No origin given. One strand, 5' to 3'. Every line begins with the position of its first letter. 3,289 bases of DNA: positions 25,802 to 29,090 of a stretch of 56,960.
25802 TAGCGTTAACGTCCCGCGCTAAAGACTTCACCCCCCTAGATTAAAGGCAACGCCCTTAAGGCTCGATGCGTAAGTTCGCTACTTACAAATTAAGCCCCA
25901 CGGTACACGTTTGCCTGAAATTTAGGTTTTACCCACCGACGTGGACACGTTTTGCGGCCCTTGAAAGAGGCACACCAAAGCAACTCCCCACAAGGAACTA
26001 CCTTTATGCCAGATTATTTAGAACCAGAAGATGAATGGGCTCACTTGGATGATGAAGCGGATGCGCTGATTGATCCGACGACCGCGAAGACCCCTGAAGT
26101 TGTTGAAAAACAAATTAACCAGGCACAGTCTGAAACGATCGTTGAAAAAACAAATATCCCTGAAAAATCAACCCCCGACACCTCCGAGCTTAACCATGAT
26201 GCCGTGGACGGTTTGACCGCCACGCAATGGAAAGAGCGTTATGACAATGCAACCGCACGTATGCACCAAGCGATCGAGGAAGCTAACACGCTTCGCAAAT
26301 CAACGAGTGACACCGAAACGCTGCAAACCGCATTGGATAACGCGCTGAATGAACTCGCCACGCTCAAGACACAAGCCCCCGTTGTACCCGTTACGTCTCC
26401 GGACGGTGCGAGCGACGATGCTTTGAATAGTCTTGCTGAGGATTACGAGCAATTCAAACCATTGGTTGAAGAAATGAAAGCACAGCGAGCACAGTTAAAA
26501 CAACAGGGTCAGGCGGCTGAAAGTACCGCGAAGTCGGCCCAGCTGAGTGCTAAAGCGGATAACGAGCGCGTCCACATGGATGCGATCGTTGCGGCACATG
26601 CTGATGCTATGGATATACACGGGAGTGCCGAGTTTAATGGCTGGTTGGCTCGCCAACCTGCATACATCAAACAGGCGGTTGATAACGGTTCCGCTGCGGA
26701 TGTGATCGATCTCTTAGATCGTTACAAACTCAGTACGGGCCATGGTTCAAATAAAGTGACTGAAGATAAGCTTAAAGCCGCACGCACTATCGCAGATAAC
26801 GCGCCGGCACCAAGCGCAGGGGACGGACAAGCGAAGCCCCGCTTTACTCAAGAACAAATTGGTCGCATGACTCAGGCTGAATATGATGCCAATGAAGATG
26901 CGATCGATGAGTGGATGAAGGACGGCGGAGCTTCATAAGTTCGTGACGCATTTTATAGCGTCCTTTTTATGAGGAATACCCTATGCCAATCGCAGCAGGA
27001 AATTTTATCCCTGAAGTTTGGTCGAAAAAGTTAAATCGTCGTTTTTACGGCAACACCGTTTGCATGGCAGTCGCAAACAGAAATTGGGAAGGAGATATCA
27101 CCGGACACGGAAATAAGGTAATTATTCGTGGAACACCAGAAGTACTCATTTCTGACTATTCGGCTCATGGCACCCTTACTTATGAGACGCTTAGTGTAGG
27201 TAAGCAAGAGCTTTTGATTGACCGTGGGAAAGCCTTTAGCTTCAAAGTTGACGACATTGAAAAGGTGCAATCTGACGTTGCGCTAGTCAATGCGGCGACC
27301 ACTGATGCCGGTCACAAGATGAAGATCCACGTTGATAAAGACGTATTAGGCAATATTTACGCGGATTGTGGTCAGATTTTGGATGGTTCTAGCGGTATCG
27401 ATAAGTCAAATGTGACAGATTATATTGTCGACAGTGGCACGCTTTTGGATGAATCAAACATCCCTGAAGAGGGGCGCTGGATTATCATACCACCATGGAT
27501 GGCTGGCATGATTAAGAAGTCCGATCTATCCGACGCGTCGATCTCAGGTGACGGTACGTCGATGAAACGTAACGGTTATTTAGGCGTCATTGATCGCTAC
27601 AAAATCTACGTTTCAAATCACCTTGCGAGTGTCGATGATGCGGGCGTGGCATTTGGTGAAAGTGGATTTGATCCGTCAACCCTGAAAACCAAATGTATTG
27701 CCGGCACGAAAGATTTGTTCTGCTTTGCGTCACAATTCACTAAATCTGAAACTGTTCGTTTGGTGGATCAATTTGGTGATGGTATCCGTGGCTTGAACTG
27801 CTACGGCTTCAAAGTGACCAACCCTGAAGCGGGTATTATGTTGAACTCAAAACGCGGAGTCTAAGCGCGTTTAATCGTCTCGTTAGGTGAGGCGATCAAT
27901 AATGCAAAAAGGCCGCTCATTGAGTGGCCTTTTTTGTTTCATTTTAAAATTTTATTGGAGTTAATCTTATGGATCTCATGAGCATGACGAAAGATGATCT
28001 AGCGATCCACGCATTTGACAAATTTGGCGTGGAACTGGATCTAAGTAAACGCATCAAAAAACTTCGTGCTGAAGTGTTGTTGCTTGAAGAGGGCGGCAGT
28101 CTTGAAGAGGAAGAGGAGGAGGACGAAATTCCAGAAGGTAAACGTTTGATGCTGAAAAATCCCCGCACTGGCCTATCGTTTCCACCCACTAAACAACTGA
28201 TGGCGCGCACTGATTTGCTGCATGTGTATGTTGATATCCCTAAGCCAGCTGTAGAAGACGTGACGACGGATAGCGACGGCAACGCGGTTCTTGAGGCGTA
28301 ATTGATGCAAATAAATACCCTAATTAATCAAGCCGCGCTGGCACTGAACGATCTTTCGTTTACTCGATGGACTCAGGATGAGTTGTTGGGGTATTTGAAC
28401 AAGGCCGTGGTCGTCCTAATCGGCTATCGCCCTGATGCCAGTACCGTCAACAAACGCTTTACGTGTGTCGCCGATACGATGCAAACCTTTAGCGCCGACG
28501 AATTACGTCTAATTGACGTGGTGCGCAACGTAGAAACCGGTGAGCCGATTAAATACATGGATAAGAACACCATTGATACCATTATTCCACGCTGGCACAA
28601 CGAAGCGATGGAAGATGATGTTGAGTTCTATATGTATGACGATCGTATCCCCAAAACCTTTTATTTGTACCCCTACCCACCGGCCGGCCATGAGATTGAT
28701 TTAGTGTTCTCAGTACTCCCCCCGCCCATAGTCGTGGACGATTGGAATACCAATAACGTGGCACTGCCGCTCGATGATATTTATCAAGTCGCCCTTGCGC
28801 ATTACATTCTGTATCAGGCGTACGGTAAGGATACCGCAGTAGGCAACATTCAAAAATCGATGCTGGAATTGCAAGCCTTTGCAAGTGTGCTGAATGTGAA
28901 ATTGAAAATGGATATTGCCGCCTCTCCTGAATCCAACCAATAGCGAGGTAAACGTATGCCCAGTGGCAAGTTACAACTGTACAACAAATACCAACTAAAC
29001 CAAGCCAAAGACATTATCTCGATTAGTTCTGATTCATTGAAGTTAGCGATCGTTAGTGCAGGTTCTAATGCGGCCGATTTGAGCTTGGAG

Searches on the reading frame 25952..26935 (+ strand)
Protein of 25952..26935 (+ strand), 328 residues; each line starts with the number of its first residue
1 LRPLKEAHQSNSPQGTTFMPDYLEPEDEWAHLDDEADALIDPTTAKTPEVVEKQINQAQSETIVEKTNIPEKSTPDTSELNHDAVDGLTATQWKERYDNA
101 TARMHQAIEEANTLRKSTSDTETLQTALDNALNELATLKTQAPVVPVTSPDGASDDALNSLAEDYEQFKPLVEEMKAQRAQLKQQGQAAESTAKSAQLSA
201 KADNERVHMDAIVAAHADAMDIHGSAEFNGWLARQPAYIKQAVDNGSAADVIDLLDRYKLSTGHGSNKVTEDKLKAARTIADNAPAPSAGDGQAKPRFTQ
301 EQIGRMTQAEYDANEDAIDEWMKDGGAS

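Call 8: search_protein_families(library=phrogs, proteins=[window:25952-26935:+], max_evalue=0.001)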
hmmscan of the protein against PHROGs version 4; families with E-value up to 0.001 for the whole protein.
window:25952-26935:+ (328 aa): 2 families
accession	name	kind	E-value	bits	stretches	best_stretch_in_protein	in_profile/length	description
phrog_13678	-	unknown function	3.4e-13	50.9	1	44-325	46-296/300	-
phrog_479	-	unknown function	9.9e-08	33.2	1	32-278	17-272/333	-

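Call 17: search_protein_families(library=pfam, proteins=[window:25952-26935:+], max_evalue=0.01)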
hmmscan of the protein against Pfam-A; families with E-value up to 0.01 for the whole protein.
window:25952-26935:+ (328 aa): 0 families

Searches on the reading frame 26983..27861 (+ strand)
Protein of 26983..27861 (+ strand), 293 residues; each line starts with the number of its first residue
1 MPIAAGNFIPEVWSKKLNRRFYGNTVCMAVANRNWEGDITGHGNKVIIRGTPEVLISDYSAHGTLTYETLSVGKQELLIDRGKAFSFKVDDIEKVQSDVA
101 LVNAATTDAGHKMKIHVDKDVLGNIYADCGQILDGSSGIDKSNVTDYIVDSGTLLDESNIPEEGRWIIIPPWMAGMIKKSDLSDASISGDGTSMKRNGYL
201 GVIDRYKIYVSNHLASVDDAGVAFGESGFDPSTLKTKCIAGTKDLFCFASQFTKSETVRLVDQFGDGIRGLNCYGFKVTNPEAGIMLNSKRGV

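Call 8: search_protein_families(library=phrogs, proteins=[window:26983-27861:+], max_evalue=0.001)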
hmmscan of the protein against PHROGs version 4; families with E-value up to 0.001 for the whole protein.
window:26983-27861:+ (293 aa): 3 families
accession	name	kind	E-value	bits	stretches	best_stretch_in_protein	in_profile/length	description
phrog_267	-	head and packaging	1.1e-50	174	1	6-290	38-326/410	major head protein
phrog_283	-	head and packaging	4.2e-09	37.2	1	7-218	7-221/385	major head protein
phrog_422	-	head and packaging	0.00022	21.8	1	42-210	39-210/297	major head protein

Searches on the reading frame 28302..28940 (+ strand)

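Call 17: search_protein_families(library=pfam, proteins=[window:28302-28940:+], max_evalue=0.01)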
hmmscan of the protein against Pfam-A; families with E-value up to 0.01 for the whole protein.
window:28302-28940:+ (213 aa): 1 family
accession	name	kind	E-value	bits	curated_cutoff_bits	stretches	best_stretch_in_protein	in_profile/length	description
PF24175.2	SU10_adaptor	-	5.1e-25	89.5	27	1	2-199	1-180/194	SU10 adaptor protein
